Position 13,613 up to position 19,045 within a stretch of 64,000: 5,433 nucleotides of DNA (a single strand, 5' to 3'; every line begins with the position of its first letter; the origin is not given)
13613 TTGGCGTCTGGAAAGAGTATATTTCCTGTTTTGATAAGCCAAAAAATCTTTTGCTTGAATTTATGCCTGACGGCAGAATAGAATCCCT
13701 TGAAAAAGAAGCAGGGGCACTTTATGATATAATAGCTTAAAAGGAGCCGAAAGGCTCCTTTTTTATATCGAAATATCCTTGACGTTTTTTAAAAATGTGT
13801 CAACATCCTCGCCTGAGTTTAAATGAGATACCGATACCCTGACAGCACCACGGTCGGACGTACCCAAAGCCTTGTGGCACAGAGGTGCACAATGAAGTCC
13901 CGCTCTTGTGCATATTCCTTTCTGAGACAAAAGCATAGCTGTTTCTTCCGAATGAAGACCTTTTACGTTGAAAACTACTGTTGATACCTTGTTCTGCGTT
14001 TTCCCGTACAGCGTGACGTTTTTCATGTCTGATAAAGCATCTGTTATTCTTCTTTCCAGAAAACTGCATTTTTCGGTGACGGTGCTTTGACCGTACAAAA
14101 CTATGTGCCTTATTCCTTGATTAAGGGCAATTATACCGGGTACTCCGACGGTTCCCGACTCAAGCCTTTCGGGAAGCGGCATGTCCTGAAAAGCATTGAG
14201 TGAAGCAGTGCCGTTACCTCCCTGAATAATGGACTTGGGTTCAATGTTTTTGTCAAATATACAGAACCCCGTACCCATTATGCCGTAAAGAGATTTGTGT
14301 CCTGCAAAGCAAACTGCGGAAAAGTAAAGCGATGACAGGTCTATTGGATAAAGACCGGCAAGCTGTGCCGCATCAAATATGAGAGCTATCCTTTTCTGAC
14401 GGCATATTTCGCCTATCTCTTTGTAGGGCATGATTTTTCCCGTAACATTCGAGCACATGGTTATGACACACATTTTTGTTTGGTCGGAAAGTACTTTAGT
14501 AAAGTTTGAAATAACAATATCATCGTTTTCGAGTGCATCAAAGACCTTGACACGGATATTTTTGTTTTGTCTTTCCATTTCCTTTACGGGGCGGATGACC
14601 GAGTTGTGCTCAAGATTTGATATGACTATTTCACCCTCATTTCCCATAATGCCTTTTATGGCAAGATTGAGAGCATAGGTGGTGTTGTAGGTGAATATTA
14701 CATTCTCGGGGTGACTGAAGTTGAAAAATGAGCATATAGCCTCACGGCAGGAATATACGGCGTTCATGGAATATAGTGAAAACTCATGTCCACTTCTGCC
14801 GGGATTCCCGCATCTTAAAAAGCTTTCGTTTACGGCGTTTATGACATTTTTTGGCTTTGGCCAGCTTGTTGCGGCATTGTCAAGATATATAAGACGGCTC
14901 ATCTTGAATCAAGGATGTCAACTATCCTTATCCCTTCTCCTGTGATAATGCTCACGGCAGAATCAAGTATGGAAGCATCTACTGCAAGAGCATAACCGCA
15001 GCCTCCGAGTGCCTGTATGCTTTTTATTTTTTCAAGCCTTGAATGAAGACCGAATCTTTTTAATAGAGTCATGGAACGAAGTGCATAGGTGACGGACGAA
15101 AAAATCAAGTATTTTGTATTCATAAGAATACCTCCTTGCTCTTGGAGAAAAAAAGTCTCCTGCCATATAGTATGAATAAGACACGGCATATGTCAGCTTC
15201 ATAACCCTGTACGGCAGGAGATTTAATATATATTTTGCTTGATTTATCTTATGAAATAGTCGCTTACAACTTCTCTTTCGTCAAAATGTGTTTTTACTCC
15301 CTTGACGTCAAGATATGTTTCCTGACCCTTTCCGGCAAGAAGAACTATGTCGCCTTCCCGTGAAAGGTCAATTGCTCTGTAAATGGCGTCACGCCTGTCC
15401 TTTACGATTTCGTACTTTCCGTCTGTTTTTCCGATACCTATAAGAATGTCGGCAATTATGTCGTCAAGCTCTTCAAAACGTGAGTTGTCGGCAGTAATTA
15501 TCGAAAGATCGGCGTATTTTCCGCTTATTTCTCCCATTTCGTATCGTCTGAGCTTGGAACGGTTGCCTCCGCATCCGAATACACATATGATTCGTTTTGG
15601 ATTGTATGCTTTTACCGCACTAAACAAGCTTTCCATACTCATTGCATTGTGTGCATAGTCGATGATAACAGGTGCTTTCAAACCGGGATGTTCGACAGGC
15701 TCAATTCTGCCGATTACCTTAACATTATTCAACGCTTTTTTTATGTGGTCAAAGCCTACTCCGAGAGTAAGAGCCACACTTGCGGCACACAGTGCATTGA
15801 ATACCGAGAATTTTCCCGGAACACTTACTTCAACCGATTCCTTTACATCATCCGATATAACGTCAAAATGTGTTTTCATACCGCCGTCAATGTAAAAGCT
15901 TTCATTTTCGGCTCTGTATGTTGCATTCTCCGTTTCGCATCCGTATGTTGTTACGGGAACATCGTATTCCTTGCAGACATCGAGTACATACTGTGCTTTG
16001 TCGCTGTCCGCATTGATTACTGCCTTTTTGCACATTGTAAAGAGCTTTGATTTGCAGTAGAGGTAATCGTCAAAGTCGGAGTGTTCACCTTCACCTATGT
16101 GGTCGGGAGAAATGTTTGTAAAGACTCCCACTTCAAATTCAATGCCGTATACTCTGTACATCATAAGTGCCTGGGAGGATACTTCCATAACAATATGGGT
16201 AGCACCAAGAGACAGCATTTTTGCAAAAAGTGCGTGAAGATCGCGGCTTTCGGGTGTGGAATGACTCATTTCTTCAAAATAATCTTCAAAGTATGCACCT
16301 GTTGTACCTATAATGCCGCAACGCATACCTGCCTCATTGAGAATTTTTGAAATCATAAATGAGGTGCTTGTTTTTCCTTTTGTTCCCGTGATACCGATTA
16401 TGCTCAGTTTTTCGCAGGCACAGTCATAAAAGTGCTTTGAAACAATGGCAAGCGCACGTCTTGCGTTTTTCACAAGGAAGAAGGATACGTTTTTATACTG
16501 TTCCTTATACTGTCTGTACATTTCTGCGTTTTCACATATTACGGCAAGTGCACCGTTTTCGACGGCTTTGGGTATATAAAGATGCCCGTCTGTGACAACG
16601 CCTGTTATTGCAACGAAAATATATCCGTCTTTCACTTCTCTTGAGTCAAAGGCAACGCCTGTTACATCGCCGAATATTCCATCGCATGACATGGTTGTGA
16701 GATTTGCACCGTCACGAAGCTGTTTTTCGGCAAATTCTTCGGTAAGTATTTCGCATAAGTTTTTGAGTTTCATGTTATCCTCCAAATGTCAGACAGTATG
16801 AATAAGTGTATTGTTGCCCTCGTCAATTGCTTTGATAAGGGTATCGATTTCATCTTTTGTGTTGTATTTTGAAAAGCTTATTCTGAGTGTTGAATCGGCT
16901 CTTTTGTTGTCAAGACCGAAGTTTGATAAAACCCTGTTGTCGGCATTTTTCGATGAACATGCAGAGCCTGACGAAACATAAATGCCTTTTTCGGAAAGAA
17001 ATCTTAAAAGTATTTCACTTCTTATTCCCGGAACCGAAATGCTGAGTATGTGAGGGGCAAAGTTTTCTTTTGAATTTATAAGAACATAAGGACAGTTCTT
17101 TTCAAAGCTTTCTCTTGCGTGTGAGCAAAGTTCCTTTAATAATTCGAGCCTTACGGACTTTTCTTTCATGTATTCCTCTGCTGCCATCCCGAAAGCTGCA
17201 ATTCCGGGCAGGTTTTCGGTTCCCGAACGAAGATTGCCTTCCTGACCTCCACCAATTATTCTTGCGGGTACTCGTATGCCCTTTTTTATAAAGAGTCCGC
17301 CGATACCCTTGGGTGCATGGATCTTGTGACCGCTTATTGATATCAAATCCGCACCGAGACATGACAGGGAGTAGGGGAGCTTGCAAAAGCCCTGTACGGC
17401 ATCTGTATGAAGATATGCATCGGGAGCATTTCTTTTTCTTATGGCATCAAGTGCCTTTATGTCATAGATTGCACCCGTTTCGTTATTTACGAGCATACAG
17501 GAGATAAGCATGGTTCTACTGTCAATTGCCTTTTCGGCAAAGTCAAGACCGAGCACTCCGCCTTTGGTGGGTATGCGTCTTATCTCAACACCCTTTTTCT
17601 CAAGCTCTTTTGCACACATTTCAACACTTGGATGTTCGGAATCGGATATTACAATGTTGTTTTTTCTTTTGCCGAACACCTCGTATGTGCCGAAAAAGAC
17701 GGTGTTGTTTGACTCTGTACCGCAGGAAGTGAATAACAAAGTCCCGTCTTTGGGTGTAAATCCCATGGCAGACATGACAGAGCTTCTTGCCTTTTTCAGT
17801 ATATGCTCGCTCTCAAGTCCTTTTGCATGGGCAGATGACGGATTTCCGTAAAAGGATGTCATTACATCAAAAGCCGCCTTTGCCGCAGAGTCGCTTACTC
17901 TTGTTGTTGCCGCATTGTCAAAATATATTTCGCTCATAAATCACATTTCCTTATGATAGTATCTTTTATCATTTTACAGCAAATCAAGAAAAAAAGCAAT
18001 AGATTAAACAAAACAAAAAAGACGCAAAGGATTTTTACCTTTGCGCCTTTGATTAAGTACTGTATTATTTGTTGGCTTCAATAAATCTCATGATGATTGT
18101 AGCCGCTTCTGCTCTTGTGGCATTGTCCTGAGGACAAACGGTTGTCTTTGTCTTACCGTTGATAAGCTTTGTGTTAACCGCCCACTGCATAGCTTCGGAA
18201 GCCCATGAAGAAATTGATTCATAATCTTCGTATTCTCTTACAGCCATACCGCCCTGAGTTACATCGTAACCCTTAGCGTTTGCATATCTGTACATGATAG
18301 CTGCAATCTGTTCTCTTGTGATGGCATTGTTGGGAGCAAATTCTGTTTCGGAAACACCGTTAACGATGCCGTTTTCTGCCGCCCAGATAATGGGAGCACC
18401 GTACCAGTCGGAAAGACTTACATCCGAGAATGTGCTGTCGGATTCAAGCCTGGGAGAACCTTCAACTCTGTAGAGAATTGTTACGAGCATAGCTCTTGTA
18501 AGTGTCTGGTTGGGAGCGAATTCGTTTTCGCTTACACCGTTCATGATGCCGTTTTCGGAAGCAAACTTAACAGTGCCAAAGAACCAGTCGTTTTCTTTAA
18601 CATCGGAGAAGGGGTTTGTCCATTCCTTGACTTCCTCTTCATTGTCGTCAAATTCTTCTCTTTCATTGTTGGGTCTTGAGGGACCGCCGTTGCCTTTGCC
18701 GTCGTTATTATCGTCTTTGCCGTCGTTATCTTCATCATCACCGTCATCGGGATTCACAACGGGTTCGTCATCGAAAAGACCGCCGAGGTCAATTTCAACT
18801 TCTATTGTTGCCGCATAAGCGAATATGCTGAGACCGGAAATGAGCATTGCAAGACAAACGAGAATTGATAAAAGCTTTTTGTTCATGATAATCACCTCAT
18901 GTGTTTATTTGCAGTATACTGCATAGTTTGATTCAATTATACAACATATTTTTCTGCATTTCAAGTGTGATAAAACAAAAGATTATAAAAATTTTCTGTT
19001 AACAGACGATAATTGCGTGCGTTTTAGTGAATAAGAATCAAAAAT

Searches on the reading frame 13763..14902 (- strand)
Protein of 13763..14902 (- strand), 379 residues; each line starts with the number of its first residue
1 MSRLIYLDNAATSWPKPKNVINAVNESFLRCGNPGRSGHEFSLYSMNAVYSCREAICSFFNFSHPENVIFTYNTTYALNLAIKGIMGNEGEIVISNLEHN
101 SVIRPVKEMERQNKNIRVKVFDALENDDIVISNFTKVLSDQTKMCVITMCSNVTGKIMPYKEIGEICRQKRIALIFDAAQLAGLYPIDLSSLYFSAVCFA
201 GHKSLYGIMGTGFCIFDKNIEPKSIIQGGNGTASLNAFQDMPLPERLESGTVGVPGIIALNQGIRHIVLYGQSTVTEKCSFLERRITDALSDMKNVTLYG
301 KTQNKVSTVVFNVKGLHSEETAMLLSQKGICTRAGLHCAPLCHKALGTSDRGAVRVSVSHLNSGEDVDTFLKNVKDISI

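Call 63: search_protein_families(library=pfam, proteins=[window:13763-14902:-], max_evalue=0.0001)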
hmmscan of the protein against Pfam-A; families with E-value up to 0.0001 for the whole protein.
window:13763-14902:- (379 aa): 2 families
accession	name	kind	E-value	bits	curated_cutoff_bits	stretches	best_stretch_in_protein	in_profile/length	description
PF00266.25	Aminotran_5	-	4.3e-73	246.9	21.5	1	5-370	1-371/371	Aminotransferase class-V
PF00155.27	Aminotran_1_2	-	1.6e-09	37.9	19.7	1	16-179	18-187/361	Aminotransferase class I and II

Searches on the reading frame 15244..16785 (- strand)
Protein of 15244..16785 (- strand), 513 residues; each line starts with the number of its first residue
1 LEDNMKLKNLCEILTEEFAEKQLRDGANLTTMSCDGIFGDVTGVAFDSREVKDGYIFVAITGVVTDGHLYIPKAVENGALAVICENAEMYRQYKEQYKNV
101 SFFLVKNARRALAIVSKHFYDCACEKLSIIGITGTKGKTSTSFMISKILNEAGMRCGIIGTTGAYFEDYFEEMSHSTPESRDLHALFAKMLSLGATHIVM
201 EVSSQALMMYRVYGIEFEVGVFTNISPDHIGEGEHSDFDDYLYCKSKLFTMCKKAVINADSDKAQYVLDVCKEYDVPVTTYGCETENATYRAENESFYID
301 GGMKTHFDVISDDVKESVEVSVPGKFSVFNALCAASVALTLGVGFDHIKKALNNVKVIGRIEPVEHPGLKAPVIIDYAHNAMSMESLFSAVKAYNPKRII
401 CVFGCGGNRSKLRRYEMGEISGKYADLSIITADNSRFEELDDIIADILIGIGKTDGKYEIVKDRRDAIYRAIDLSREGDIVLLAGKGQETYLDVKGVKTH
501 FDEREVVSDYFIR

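Call 63: search_protein_families(library=pfam, proteins=[window:15244-16785:-], max_evalue=0.0001)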
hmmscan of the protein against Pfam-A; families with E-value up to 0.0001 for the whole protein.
window:15244-16785:- (513 aa): 3 families
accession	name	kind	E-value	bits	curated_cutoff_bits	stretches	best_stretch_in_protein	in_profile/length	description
PF08245.18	Mur_ligase_M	-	3.1e-44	151.8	24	1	132-338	1-200/200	Mur ligase middle domain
PF02875.26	Mur_ligase_C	-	1.8e-27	97.2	28.4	1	359-487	1-127/127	Mur ligase, glutamate ligase domain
PF01225.30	Mur_ligase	-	5.6e-09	36.7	21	1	41-120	2-95/95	Mur ligase family, catalytic domain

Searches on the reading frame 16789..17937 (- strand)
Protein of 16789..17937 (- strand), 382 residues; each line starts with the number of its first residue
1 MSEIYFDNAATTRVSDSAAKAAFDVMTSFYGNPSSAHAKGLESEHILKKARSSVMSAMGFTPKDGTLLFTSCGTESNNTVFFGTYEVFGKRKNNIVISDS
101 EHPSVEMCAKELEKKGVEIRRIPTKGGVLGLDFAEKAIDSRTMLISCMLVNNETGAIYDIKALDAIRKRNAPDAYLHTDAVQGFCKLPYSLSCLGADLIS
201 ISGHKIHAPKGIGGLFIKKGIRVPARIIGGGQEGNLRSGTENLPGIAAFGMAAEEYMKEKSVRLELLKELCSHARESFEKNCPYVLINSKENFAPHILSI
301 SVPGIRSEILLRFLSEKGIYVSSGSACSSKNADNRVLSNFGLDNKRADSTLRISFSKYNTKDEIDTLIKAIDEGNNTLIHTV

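Call 63: search_protein_families(library=pfam, proteins=[window:16789-17937:-], max_evalue=0.0001)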
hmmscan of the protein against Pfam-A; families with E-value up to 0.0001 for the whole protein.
window:16789-17937:- (382 aa): 1 family
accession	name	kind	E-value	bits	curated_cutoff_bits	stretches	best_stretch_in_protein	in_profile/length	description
PF00266.25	Aminotran_5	-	1.3e-62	212.4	21.5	1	4-367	1-371/371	Aminotransferase class-V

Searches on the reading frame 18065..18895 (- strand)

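Call 4: search_protein_families(library=pfam, proteins=[window:18065-18895:-], max_evalue=0.01)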
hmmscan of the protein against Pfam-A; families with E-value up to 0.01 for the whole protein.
window:18065-18895:- (276 aa): 1 family
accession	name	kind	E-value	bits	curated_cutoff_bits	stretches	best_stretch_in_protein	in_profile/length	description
PF00395.25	SLH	-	1.9e-36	124.2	20.8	3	155-198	1-44/44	S-layer homology domain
